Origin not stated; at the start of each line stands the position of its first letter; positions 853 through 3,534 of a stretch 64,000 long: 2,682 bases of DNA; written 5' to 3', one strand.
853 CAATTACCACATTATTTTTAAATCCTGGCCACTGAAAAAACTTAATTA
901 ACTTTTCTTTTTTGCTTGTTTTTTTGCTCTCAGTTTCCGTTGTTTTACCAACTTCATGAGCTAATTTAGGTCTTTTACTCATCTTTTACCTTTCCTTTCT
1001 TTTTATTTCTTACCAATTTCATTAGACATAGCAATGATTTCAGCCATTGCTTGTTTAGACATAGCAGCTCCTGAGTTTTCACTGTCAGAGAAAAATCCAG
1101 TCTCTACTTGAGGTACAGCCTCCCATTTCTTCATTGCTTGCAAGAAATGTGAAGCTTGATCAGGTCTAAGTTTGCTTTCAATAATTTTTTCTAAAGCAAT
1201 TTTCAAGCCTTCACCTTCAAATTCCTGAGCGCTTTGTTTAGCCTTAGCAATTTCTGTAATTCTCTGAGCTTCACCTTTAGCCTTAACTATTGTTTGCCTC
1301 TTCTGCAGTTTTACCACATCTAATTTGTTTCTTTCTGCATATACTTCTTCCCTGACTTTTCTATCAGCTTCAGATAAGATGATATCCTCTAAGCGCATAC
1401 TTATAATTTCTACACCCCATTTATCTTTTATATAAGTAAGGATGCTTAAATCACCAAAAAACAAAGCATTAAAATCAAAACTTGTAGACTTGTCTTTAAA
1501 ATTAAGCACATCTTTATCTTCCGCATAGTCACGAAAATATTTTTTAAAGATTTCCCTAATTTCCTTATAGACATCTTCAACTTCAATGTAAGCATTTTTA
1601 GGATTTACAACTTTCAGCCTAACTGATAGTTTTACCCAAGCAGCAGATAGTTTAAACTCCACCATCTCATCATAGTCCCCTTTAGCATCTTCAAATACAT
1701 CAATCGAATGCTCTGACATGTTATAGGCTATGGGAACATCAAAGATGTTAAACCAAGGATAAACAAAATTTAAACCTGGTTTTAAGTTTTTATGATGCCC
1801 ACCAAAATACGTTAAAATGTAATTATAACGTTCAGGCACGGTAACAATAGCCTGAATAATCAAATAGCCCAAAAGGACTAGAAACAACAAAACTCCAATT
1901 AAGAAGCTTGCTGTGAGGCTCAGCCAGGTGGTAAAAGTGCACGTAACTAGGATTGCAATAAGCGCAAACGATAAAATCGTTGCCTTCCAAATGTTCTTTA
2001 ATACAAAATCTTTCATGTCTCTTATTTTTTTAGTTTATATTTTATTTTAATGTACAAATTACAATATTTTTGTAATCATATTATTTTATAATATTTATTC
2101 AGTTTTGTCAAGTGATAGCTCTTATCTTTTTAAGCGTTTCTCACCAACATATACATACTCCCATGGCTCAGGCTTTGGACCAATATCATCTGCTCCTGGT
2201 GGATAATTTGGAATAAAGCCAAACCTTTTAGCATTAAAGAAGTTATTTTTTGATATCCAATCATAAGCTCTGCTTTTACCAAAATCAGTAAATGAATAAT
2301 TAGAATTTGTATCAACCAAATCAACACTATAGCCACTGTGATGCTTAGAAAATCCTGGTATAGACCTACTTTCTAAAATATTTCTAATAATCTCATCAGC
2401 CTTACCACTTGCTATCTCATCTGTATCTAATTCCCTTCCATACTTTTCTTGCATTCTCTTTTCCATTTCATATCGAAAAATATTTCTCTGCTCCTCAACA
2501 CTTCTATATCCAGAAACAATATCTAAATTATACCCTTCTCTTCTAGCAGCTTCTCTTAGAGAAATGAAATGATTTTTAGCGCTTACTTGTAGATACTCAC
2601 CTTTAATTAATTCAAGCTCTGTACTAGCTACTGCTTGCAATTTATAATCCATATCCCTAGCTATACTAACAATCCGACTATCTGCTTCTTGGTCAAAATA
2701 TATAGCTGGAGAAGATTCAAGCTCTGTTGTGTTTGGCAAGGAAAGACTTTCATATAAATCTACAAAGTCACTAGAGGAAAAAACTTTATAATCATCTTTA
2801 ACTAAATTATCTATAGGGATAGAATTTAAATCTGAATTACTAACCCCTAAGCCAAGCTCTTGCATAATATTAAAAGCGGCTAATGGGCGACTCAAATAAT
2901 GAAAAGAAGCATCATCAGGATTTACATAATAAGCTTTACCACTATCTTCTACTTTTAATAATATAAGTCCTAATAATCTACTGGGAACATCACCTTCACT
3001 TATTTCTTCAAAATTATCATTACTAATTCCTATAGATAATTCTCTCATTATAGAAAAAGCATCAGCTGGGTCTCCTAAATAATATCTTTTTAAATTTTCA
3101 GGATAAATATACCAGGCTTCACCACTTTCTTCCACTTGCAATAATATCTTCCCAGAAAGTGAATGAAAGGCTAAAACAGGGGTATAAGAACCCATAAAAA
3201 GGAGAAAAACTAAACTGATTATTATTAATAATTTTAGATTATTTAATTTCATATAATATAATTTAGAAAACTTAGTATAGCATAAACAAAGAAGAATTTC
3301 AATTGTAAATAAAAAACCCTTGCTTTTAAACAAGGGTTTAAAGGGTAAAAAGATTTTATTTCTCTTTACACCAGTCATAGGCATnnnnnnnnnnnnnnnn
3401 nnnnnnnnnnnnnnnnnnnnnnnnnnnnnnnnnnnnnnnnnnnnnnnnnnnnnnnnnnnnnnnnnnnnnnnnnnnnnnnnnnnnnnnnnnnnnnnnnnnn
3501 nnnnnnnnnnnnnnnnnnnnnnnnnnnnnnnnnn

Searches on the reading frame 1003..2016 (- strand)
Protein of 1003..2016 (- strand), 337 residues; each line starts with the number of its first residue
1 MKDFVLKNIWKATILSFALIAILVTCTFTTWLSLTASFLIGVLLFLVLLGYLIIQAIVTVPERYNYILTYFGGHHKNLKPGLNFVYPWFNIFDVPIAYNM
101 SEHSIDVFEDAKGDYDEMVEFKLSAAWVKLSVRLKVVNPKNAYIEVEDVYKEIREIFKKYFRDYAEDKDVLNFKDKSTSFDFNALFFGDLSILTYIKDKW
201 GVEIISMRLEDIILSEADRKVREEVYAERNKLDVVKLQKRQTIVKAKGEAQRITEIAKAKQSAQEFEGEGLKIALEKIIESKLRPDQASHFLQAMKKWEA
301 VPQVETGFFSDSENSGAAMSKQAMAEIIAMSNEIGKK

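Call 62: search_protein_families(library=pfam, proteins=[window:1003-2016:-], max_evalue=0.00001)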
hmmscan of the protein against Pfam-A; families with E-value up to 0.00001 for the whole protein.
window:1003-2016:- (337 aa): 1 family
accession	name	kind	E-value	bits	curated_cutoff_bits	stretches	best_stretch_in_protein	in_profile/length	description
PF01145.31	Band_7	-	2.1e-08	34.9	23.6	1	59-249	2-175/176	SPFH domain / Band 7 family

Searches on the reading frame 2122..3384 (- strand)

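Call 62: search_protein_families(library=pfam, proteins=[window:2122-3384:-], max_evalue=0.00001)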
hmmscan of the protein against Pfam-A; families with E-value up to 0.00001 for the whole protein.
window:2122-3384:- (420 aa): 1 family
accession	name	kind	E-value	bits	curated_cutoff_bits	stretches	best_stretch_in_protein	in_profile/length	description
PF02557.22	VanY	-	4.7e-25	88.3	25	1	263-414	2-131/132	D-alanyl-D-alanine carboxypeptidase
